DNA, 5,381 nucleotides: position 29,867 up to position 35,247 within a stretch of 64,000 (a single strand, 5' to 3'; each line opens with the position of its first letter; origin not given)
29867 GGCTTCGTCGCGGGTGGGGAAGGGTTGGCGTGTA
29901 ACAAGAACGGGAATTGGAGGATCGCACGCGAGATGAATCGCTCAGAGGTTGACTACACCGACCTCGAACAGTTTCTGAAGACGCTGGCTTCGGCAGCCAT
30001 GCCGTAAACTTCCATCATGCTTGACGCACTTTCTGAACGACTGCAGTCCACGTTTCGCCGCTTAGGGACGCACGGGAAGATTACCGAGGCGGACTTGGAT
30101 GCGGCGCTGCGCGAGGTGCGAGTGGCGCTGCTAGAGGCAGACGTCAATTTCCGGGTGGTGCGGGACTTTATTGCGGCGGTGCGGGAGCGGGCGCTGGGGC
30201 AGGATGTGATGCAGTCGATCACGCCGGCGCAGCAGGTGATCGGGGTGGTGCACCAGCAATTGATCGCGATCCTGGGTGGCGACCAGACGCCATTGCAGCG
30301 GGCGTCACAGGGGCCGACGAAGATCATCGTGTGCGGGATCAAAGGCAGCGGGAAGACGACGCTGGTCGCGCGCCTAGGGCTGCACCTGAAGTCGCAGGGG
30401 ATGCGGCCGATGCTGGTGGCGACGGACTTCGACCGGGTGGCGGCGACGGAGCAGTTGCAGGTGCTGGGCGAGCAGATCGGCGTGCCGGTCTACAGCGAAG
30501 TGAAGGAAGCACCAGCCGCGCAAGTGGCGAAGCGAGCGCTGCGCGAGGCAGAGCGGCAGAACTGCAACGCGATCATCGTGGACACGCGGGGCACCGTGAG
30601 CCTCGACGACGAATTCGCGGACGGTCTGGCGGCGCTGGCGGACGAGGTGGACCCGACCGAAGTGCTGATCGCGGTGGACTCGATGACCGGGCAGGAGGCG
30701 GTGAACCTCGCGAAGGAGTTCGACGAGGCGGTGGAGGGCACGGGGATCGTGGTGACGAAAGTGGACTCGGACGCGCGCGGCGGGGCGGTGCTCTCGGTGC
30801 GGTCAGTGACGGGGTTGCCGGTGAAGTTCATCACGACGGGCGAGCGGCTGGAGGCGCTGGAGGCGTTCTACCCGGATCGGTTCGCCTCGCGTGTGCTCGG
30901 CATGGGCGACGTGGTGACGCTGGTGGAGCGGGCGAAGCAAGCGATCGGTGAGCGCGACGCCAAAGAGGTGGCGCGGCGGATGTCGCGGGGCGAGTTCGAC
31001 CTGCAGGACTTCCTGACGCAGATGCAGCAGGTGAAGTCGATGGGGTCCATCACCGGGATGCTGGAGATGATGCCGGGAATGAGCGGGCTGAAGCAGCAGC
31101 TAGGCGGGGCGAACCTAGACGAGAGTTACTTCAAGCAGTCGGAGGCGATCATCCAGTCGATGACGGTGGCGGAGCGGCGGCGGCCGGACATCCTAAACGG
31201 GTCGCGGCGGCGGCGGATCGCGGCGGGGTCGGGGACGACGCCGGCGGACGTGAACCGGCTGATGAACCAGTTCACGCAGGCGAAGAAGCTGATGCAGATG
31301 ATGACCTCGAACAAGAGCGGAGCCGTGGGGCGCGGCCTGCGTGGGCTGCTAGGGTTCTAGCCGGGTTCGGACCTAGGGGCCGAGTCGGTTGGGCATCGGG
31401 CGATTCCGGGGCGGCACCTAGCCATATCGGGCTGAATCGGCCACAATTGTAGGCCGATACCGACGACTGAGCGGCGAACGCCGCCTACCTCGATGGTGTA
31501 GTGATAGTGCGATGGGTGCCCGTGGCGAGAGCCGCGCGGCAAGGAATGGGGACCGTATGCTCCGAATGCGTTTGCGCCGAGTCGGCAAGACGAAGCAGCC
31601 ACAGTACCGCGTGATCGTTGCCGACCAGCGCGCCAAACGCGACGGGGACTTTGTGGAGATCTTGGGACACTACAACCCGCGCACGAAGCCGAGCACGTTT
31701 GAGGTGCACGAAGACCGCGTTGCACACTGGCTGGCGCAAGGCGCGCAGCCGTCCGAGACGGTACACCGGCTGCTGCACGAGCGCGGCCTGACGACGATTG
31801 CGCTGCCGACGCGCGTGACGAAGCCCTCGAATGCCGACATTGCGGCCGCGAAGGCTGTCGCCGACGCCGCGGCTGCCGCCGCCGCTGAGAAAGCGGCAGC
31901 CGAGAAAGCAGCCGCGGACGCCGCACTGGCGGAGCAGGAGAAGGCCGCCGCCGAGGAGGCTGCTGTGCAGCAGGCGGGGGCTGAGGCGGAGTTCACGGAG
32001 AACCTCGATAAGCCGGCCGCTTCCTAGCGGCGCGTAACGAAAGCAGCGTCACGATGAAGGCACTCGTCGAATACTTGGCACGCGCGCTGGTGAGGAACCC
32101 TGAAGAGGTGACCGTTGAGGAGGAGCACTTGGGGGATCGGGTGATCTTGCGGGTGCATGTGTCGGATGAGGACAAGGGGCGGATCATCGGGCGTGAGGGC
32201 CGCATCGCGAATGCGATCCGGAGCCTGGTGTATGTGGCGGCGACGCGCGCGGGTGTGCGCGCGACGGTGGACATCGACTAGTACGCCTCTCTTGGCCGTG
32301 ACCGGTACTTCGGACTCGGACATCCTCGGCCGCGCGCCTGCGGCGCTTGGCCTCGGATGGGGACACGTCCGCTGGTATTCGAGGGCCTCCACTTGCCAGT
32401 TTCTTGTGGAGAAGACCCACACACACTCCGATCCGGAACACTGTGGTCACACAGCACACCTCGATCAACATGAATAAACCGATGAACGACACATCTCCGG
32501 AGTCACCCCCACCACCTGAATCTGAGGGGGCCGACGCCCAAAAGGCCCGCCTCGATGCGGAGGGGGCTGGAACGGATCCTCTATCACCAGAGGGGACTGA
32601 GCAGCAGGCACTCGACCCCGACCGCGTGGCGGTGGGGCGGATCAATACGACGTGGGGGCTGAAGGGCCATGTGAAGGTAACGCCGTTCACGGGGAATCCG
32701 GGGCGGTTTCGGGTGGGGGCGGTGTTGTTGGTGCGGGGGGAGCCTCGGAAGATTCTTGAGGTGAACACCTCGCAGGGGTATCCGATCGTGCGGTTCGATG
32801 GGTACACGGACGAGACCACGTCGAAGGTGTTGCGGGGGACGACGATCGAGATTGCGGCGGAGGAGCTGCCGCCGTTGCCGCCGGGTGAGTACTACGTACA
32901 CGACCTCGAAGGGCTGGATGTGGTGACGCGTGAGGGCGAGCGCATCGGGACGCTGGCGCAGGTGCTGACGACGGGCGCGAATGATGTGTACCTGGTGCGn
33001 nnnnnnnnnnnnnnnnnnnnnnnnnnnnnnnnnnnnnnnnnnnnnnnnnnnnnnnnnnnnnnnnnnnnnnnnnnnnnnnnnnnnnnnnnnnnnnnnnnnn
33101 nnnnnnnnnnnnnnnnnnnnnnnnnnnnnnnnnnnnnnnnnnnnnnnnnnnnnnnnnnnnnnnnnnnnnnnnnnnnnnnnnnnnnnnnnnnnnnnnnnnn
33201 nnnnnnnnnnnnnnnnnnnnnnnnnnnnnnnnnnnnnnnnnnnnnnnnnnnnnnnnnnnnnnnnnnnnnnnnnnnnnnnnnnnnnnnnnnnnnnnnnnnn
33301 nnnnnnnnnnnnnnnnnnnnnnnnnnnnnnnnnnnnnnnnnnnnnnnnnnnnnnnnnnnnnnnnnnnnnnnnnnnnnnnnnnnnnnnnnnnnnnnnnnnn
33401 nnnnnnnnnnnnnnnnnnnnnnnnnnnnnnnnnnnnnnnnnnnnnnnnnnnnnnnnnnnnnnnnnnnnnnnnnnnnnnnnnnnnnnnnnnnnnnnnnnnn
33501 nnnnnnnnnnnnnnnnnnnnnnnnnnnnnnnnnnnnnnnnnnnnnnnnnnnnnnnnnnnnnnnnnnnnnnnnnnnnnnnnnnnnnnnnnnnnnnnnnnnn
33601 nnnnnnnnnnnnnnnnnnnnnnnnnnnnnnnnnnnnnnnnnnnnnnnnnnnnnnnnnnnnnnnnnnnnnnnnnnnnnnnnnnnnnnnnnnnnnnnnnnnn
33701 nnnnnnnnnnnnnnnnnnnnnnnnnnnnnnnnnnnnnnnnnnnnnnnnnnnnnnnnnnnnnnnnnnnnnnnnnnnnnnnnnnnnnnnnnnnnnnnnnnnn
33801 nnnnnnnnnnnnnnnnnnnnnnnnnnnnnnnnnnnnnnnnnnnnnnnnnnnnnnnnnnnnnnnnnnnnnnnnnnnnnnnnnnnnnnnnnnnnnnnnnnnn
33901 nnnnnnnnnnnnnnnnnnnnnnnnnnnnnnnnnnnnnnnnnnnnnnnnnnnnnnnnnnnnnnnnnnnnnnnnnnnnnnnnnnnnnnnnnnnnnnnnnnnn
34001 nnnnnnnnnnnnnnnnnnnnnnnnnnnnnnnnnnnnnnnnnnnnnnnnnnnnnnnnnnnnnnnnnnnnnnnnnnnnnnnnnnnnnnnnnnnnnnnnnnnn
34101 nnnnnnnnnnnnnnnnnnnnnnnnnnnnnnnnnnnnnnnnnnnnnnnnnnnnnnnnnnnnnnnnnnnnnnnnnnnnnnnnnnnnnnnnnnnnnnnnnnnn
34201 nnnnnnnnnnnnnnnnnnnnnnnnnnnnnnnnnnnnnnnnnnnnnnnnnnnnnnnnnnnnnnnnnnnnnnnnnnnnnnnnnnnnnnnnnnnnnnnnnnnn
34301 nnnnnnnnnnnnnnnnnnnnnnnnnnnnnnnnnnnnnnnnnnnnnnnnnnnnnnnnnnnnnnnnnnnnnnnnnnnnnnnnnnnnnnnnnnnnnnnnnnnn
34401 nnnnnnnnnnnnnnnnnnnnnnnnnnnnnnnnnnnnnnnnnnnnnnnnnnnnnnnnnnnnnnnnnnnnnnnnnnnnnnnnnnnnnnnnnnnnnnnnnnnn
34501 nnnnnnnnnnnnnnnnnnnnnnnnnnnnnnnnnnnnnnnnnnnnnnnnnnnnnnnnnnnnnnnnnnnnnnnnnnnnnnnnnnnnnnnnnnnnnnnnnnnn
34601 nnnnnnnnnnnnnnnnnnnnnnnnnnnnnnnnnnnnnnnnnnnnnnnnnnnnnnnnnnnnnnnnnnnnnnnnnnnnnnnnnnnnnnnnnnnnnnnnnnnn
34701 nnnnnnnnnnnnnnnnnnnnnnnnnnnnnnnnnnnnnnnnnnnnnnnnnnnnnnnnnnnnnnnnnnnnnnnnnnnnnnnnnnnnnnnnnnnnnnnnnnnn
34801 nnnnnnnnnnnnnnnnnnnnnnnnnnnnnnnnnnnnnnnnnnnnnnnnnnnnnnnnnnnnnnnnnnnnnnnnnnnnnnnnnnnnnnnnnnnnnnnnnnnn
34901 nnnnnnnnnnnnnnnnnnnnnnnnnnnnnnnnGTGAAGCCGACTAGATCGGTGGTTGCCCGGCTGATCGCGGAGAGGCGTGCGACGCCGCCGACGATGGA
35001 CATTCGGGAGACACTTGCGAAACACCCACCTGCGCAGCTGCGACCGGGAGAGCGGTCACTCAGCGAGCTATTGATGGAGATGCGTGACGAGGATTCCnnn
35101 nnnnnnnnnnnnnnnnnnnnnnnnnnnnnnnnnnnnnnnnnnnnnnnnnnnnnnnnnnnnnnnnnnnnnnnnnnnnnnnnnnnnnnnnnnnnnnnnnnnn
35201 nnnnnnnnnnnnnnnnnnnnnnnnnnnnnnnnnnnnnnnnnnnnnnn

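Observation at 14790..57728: Unusual density of disrupted or fragmentary genes in one 64-kb window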

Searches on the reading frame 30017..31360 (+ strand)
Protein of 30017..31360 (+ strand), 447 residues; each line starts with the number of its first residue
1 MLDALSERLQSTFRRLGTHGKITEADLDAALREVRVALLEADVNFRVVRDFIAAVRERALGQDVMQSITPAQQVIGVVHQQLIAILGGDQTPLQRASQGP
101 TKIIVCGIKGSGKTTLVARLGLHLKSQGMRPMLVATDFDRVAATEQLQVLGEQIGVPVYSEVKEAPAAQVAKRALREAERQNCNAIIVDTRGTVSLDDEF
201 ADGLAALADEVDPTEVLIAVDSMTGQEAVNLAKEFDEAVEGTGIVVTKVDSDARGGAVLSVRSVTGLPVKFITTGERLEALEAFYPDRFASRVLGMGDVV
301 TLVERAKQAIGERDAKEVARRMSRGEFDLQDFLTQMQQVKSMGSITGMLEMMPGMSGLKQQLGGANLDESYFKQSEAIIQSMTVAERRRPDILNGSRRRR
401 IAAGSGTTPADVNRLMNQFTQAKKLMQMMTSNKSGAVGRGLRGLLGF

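Call 7: find_encoding_contigs(protein=window:30017-31360:+, flank=10000, max_places=10)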
Protein window:30017-31360:+ (447 aa): 23 contigs read that carry it; 10 places shown.
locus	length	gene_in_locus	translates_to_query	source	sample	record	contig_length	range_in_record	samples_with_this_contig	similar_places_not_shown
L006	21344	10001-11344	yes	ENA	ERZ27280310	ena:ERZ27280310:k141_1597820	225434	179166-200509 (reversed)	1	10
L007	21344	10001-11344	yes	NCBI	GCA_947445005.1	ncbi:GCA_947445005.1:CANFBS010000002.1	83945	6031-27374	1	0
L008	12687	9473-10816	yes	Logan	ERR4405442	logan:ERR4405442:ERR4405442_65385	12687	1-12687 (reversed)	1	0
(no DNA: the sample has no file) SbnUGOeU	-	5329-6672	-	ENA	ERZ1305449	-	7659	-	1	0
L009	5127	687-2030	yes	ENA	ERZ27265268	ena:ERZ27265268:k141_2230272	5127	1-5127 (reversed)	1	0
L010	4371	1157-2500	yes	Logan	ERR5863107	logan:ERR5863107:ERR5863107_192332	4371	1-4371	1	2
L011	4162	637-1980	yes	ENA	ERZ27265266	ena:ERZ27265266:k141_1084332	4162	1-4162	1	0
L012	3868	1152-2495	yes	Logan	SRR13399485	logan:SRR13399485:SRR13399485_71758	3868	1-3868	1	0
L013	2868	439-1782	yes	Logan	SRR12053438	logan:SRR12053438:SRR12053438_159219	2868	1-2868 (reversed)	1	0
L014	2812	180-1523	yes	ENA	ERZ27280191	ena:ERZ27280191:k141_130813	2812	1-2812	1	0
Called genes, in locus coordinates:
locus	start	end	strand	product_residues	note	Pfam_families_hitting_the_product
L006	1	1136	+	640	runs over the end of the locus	PF01541:GIY-YIG (weak), PF27096:UvrC_M, PF02151:UVR (weak), PF22920:UvrC_RNaseH, PF08459:UvrC_RNaseH_dom, PF14520:HHH_5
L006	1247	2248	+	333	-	PF13495:Phage_int_SAM_4 (weak), PF02899:Phage_int_SAM_1, PF00589:Phage_integrase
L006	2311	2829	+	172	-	PF13302:Acetyltransf_3, PF00583:Acetyltransf_1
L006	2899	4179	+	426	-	PF03952:Enolase_N, PF00113:Enolase_C, PF13378:MR_MLE_C (weak)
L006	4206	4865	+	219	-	PF00578:AhpC-TSA, PF08534:Redoxin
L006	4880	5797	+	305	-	-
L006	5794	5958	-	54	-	-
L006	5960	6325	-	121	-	PF00583:Acetyltransf_1, PF13508:Acetyltransf_7 (weak)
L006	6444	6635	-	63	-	-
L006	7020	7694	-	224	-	PF00583:Acetyltransf_1, PF13673:Acetyltransf_10 (weak), PF13508:Acetyltransf_7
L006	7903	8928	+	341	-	PF00044:Gp_dh_N, PF02800:Gp_dh_C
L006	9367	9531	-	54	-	-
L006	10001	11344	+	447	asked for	PF02881:SRP54_N, PF00448:SRP54, PF02978:SRP_SPB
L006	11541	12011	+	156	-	PF00886:Ribosomal_S16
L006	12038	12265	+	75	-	PF13083:KH_KhpA-B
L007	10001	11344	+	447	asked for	PF02881:SRP54_N, PF00448:SRP54, PF02978:SRP_SPB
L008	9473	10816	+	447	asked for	PF02881:SRP54_N, PF00448:SRP54, PF02978:SRP_SPB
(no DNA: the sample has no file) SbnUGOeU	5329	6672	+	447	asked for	PF02881:SRP54_N, PF00448:SRP54, PF02978:SRP_SPB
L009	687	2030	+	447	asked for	PF02881:SRP54_N, PF00448:SRP54, PF02978:SRP_SPB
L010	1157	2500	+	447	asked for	PF02881:SRP54_N, PF00448:SRP54, PF02978:SRP_SPB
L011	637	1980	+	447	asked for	PF02881:SRP54_N, PF00448:SRP54, PF02978:SRP_SPB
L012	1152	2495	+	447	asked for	PF02881:SRP54_N, PF00448:SRP54, PF02978:SRP_SPB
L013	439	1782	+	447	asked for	PF02881:SRP54_N, PF00448:SRP54, PF02978:SRP_SPB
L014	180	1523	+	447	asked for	PF02881:SRP54_N, PF00448:SRP54, PF02978:SRP_SPB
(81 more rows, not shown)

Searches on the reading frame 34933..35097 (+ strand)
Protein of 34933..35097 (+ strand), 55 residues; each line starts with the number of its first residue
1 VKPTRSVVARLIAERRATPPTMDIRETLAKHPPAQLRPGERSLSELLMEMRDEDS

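Call 52: search_protein_representatives(protein=window:34933-35097:+)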
Query: 55 residues. Proteins with E-value up to 0.001 (for the whole library): 8; up to 1e-10: 0; up to 1e-30: 0. The best 8 are listed.
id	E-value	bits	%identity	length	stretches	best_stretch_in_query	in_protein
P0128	1.6e-06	43.7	26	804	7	12-49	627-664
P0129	1.0e-05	41.1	52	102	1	5-54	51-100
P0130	1.1e-05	41.1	44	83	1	3-54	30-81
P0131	4.0e-05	39.3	46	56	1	3-54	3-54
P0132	7.3e-05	38.5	44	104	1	3-54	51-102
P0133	1.2e-04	37.8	39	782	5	14-39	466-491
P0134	3.2e-04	36.5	52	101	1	3-54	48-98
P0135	8.9e-04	35.1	44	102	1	5-54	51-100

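Call 68: find_encoding_contigs(protein=P0131, flank=2000, max_places=4)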
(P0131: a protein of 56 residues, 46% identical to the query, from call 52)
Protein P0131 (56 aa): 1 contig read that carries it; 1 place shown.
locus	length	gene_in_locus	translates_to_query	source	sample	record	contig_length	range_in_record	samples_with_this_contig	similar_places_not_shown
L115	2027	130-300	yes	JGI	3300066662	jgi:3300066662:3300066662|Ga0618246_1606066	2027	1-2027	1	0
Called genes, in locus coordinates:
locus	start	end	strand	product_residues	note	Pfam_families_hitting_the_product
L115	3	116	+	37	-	?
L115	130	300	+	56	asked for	-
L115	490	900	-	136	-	PF13087:AAA_12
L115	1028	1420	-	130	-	-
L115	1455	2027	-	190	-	?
